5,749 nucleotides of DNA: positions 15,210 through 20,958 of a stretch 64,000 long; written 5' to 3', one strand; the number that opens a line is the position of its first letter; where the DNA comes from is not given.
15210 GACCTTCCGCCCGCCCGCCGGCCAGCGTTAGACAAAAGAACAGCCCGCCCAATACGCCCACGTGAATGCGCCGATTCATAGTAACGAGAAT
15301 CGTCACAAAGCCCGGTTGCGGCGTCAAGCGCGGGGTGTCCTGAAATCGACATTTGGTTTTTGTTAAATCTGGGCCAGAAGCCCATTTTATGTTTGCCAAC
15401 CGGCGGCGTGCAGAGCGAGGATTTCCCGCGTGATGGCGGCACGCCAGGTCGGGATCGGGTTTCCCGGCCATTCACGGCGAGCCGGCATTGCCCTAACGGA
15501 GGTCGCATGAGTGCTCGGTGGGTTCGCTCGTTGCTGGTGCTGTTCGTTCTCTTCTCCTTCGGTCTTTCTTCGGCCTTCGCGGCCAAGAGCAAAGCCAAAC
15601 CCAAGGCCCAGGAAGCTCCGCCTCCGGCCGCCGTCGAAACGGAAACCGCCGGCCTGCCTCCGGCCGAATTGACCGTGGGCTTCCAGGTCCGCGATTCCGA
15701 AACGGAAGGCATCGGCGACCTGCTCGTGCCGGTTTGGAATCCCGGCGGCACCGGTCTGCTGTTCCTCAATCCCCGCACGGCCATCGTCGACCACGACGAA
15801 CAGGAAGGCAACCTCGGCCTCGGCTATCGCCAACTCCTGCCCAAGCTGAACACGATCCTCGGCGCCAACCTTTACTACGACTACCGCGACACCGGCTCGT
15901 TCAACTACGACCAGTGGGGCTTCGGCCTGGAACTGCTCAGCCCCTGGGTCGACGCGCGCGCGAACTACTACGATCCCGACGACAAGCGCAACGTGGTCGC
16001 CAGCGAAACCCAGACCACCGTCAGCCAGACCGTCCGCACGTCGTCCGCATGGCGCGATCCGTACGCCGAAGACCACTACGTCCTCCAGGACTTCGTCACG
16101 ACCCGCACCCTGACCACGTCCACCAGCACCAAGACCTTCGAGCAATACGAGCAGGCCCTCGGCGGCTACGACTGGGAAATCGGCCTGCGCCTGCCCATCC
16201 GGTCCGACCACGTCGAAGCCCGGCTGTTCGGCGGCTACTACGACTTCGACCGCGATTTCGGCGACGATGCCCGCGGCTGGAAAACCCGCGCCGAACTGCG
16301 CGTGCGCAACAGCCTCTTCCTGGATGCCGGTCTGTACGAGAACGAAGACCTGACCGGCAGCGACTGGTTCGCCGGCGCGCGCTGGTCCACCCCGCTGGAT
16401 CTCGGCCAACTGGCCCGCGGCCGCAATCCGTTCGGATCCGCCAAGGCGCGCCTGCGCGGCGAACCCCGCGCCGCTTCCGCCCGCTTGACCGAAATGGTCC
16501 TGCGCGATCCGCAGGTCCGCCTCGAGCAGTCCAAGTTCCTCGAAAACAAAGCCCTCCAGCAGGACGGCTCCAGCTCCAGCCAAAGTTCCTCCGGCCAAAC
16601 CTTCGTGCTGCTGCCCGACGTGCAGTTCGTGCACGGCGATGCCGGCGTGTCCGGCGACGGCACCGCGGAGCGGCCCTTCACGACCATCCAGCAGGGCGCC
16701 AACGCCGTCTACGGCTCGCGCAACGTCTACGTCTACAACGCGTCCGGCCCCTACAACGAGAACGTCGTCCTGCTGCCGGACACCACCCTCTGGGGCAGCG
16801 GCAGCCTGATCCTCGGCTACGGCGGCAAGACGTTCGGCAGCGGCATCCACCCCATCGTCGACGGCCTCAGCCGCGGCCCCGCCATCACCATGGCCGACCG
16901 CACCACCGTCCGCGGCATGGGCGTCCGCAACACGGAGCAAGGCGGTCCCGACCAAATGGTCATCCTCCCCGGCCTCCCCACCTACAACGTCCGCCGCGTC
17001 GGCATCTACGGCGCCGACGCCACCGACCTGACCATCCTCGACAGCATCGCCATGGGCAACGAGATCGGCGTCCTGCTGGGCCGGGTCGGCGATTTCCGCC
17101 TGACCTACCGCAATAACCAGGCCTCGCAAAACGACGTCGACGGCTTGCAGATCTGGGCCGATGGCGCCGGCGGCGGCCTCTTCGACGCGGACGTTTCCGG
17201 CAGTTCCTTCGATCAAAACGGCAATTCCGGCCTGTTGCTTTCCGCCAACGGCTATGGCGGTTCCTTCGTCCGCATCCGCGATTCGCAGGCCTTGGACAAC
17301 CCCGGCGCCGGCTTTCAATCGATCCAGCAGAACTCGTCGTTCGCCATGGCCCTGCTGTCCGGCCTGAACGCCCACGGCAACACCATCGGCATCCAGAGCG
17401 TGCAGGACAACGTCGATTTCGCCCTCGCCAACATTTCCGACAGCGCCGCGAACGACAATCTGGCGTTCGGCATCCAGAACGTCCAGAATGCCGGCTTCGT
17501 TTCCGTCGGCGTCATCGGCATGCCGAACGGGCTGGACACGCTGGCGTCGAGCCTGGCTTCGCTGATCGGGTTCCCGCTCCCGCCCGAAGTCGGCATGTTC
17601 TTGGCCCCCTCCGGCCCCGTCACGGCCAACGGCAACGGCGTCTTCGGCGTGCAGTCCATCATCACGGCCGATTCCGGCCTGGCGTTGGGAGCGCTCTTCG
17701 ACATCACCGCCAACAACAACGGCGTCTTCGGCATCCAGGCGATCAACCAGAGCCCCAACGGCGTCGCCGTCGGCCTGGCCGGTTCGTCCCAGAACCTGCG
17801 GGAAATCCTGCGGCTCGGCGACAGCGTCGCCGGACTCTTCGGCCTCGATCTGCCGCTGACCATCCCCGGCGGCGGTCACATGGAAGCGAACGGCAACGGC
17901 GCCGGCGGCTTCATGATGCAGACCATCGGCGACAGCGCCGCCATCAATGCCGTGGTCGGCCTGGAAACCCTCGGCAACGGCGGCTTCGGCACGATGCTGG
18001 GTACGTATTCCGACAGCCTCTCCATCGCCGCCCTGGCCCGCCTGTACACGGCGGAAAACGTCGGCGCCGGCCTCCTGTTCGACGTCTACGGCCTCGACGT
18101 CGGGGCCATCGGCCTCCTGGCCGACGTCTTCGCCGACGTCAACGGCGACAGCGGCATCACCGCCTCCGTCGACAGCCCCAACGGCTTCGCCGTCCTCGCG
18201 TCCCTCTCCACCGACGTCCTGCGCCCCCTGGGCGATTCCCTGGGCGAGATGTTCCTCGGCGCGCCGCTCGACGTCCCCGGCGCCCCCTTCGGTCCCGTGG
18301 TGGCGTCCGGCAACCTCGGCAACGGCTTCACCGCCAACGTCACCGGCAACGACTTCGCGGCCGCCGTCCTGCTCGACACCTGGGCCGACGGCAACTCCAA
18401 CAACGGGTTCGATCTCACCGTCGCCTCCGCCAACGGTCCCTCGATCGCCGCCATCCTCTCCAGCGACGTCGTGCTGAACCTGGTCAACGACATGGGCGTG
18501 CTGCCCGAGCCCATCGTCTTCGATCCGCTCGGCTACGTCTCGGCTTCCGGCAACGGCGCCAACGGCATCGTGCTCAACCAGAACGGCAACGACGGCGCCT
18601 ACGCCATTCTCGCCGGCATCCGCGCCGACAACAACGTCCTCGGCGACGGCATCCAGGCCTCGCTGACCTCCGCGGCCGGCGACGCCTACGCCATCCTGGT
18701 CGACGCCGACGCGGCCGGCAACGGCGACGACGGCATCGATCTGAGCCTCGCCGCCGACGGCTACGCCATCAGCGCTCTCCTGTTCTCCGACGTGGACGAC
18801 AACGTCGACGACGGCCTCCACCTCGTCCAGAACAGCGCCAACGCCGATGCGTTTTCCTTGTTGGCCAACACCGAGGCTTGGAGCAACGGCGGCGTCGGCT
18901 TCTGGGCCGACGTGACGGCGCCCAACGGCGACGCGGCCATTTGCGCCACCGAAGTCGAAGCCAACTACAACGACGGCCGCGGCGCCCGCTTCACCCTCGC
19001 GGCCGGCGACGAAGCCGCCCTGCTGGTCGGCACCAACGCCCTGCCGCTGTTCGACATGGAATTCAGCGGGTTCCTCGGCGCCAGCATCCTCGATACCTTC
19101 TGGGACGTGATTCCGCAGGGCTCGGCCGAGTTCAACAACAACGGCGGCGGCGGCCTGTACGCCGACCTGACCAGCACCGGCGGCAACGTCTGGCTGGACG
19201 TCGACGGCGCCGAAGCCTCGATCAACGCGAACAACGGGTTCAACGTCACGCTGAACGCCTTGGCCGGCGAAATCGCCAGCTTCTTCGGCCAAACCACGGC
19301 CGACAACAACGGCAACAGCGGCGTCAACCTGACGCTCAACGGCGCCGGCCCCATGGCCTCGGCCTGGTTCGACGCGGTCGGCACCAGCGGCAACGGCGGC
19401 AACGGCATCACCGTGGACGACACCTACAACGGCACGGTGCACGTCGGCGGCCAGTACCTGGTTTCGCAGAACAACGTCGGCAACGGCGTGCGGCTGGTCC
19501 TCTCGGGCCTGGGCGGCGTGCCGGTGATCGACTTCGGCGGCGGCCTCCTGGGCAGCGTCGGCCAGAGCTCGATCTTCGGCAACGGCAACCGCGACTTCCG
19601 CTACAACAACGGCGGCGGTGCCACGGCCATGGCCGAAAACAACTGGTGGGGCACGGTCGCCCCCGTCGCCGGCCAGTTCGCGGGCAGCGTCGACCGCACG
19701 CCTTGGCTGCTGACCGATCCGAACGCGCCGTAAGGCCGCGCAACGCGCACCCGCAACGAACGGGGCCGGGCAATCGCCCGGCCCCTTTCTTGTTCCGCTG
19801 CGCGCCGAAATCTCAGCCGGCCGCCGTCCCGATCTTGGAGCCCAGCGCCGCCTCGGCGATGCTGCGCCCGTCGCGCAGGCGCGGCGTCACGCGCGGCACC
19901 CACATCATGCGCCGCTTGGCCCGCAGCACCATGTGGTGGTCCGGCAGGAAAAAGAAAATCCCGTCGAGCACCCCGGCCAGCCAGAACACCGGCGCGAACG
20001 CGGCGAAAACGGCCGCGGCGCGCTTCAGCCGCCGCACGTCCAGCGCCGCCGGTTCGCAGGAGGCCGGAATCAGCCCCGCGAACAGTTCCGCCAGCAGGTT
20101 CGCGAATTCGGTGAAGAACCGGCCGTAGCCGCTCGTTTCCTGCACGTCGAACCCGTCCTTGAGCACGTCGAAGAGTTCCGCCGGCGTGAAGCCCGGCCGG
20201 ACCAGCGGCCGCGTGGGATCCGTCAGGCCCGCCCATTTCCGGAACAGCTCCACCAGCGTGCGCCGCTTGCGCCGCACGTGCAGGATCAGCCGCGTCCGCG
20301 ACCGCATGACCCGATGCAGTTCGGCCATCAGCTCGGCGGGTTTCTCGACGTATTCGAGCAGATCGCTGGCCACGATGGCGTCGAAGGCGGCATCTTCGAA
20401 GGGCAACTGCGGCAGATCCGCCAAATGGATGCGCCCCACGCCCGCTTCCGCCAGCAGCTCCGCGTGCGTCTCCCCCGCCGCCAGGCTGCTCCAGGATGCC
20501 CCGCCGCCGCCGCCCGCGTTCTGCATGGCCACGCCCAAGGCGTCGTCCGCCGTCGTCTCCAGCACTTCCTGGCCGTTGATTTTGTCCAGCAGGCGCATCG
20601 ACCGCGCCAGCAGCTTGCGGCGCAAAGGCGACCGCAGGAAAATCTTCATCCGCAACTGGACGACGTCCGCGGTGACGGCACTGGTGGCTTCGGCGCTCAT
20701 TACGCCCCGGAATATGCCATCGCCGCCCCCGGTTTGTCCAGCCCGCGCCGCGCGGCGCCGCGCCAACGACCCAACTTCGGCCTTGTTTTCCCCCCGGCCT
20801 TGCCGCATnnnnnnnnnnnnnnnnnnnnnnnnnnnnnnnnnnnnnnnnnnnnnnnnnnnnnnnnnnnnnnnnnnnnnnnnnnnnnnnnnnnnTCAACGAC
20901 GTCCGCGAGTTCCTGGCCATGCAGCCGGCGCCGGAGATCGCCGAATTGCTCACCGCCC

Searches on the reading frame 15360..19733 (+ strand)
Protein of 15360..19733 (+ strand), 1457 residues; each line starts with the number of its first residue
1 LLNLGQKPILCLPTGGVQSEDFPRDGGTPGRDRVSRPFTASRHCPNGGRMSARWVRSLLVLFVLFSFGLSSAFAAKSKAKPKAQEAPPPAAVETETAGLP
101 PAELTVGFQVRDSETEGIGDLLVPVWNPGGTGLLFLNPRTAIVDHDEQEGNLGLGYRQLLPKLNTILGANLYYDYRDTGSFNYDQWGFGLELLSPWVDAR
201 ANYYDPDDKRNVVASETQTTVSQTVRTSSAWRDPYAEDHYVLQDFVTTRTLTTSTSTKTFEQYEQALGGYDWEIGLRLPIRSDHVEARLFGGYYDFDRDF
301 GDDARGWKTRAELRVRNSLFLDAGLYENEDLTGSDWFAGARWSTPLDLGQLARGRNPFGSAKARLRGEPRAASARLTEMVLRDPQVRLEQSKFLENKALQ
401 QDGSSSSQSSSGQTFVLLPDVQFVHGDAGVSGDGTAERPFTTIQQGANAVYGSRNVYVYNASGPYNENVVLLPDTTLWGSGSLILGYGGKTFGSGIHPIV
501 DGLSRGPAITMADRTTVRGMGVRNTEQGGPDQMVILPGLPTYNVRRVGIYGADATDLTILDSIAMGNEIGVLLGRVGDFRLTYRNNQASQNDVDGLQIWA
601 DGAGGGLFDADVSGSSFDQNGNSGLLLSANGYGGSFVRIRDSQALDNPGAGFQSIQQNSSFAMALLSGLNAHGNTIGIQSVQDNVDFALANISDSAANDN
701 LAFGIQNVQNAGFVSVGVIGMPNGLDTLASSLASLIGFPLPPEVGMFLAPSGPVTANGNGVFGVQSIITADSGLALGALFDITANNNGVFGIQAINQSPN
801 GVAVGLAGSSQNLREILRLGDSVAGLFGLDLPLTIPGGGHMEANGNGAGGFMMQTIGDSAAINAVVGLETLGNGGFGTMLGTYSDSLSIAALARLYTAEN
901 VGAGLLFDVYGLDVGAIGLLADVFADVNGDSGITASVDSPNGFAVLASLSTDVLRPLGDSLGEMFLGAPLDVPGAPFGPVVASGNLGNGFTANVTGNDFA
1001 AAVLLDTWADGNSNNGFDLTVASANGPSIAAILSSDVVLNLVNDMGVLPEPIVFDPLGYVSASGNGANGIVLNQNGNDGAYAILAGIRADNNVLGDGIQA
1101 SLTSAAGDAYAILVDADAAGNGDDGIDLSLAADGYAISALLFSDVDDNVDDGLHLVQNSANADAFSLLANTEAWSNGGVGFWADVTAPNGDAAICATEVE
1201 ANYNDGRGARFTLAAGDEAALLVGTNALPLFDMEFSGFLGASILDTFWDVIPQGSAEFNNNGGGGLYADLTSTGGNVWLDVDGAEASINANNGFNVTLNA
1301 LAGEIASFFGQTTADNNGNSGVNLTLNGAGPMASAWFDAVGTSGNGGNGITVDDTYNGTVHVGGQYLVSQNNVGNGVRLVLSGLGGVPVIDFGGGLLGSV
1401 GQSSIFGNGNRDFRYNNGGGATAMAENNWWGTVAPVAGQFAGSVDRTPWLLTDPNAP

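Call 21: search_protein_families(library=pfam, proteins=[window:15360-19733:+], max_evalue=0.01)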
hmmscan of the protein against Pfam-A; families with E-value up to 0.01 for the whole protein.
window:15360-19733:+ (1457 aa): 1 family
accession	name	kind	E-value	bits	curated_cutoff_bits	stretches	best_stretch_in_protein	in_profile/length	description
PF11924.14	IAT_beta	-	4e-10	40.2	22.3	1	115-279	61-176/279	Inverse autotransporter, beta-domain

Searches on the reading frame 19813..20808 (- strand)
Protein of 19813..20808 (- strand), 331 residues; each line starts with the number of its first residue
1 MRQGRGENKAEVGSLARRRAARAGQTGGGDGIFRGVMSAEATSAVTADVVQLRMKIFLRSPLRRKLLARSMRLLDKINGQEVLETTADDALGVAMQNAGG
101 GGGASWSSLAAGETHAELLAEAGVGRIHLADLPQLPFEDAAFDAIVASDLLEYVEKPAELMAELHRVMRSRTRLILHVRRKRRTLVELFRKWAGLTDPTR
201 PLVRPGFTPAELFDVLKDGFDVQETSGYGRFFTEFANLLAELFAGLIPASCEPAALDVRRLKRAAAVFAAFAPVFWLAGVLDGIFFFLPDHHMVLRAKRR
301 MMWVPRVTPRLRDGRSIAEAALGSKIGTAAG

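Call 21: search_protein_families(library=pfam, proteins=[window:19813-20808:-], max_evalue=0.01)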
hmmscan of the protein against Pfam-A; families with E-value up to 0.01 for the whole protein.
window:19813-20808:- (331 aa): 5 families
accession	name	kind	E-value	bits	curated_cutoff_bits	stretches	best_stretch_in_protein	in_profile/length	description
PF08241.18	Methyltransf_11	-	4.2e-10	40.6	21.2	1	122-175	41-94/95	Methyltransferase domain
PF13489.12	Methyltransf_23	-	1.5e-06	28.4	27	1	27-196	30-136/164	Methyltransferase domain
PF13649.12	Methyltransf_25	-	7.1e-06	27.1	27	1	125-169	48-94/97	Methyltransferase domain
PF13847.12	Methyltransf_31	-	0.00011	22.3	27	1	130-180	61-113/145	Methyltransferase domain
PF08242.18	Methyltransf_12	-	0.00015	22.9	30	1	113-172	34-96/98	Methyltransferase domain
